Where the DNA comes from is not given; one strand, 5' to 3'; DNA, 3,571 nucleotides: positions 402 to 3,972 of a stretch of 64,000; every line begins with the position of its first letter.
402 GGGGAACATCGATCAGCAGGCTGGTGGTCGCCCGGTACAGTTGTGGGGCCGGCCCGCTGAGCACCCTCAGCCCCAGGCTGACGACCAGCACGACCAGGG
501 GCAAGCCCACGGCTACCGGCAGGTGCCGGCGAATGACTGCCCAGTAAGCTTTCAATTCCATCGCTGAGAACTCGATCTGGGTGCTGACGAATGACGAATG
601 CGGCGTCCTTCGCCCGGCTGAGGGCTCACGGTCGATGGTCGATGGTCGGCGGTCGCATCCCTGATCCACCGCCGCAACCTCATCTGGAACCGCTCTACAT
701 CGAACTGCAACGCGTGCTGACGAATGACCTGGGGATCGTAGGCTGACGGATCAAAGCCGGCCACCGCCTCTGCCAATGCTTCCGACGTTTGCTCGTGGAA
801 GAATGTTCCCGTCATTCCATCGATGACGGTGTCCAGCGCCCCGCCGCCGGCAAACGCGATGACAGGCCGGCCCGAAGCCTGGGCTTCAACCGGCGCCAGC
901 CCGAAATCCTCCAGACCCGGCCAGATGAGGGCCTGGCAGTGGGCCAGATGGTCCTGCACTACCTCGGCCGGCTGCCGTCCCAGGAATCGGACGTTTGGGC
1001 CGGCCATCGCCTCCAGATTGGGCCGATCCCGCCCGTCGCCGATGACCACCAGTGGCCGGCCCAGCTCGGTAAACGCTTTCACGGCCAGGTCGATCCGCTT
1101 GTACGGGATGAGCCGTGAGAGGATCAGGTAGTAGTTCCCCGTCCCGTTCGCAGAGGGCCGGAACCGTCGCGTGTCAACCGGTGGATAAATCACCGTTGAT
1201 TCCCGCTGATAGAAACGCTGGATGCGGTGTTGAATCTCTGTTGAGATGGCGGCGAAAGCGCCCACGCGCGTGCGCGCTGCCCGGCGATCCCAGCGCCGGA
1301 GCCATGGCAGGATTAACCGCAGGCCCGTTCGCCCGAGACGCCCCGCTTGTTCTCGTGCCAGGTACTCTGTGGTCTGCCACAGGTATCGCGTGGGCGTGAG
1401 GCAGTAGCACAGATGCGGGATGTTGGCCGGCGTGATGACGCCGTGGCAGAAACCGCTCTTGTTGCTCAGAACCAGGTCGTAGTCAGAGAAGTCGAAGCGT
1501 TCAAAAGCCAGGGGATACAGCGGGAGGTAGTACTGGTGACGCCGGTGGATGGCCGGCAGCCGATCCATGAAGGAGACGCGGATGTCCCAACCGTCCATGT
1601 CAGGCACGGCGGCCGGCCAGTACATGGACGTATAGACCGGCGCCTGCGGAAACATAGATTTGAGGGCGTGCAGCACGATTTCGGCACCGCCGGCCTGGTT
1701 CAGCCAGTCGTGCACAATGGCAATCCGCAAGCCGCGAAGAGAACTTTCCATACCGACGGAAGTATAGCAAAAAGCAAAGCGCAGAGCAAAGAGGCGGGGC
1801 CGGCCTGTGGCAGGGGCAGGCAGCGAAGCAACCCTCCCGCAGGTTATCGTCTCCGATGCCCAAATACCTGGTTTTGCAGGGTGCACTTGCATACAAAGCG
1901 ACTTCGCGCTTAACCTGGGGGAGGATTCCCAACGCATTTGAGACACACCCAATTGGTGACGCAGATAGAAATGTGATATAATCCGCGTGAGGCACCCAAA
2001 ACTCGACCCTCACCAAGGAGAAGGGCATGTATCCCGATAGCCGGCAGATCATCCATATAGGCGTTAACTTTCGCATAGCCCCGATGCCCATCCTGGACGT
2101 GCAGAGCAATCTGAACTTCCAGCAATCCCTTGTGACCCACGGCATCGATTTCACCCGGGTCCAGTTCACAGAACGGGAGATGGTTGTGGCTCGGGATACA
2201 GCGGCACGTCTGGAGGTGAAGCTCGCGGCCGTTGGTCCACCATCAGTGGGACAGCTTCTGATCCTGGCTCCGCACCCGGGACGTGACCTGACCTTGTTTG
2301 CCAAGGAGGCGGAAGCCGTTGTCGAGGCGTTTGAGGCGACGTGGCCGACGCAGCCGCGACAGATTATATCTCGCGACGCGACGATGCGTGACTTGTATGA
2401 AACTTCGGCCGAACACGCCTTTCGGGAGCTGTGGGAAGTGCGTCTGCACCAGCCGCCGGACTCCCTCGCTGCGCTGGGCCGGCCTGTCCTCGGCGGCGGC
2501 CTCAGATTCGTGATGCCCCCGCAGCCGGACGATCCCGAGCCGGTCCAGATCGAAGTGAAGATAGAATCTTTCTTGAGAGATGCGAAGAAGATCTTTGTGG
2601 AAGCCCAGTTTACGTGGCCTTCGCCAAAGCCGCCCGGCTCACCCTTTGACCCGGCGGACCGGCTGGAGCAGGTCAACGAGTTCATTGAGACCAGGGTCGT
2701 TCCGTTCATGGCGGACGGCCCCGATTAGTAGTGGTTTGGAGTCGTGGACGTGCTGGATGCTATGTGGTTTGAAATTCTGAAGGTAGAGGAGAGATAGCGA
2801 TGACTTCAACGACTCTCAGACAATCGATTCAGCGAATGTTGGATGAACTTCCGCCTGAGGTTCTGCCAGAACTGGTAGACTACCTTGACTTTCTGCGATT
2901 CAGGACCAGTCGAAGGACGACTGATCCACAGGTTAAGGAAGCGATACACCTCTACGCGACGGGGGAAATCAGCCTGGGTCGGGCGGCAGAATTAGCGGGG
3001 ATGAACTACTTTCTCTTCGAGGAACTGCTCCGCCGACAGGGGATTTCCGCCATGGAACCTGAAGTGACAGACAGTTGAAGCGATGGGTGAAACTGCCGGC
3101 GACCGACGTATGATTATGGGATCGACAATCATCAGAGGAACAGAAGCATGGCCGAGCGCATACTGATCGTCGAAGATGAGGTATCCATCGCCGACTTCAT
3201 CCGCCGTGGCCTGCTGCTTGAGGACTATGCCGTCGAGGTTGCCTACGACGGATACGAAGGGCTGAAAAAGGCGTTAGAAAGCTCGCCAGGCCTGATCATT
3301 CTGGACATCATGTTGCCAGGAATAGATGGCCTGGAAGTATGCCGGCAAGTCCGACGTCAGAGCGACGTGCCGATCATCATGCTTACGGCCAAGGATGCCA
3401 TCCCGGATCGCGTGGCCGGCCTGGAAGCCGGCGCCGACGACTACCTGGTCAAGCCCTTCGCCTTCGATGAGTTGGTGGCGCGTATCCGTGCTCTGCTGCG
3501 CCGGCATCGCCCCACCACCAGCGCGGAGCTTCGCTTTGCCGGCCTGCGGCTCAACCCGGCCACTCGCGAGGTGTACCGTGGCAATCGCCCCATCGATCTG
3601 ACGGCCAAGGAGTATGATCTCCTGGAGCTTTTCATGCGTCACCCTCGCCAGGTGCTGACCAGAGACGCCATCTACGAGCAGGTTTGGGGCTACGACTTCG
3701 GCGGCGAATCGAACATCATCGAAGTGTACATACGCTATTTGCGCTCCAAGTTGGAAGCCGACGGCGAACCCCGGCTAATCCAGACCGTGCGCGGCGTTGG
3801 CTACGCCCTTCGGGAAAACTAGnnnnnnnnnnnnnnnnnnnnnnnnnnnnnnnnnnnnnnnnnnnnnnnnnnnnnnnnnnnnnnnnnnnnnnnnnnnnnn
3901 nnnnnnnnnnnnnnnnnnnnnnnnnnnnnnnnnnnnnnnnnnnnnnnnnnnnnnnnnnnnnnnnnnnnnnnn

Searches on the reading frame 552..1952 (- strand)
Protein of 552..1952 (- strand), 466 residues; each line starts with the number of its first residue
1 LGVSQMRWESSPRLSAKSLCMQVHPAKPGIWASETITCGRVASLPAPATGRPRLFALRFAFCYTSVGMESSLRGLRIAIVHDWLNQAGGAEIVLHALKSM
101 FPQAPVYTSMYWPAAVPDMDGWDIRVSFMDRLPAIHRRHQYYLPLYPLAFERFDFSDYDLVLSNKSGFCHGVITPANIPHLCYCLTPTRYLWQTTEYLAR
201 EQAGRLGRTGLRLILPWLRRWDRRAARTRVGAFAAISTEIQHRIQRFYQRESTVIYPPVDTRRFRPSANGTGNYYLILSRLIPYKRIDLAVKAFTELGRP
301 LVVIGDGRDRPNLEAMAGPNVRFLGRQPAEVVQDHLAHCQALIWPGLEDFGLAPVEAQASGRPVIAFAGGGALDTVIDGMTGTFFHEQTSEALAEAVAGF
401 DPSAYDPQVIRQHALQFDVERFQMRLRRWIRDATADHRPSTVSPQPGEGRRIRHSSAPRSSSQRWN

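Call 20: search_protein_families(library=pfam, proteins=[window:552-1952:-], max_evalue=0.00001)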
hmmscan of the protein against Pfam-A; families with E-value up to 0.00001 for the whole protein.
window:552-1952:- (466 aa): 2 families
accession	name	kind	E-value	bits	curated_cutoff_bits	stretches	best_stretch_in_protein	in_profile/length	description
PF00534.26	Glycos_transf_1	-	3.4e-22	79.2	26.4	1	262-398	5-153/172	Glycosyl transferases group 1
PF13692.12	Glyco_trans_1_4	-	4.2e-19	69.7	27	1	275-398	4-137/142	Glycosyl transferases group 1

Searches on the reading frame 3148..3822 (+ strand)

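Call 20: search_protein_families(library=pfam, proteins=[window:3148-3822:+], max_evalue=0.00001)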
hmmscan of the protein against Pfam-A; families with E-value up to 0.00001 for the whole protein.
window:3148-3822:+ (224 aa): 2 families
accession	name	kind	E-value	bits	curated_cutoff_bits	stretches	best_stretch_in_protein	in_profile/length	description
PF00072.30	Response_reg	-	5.8e-31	107.4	30.2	1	5-114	1-111/111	Response regulator receiver domain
PF00486.34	Trans_reg_C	-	2.4e-30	104.8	26.2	1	147-221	2-77/77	Transcriptional regulatory protein, C terminal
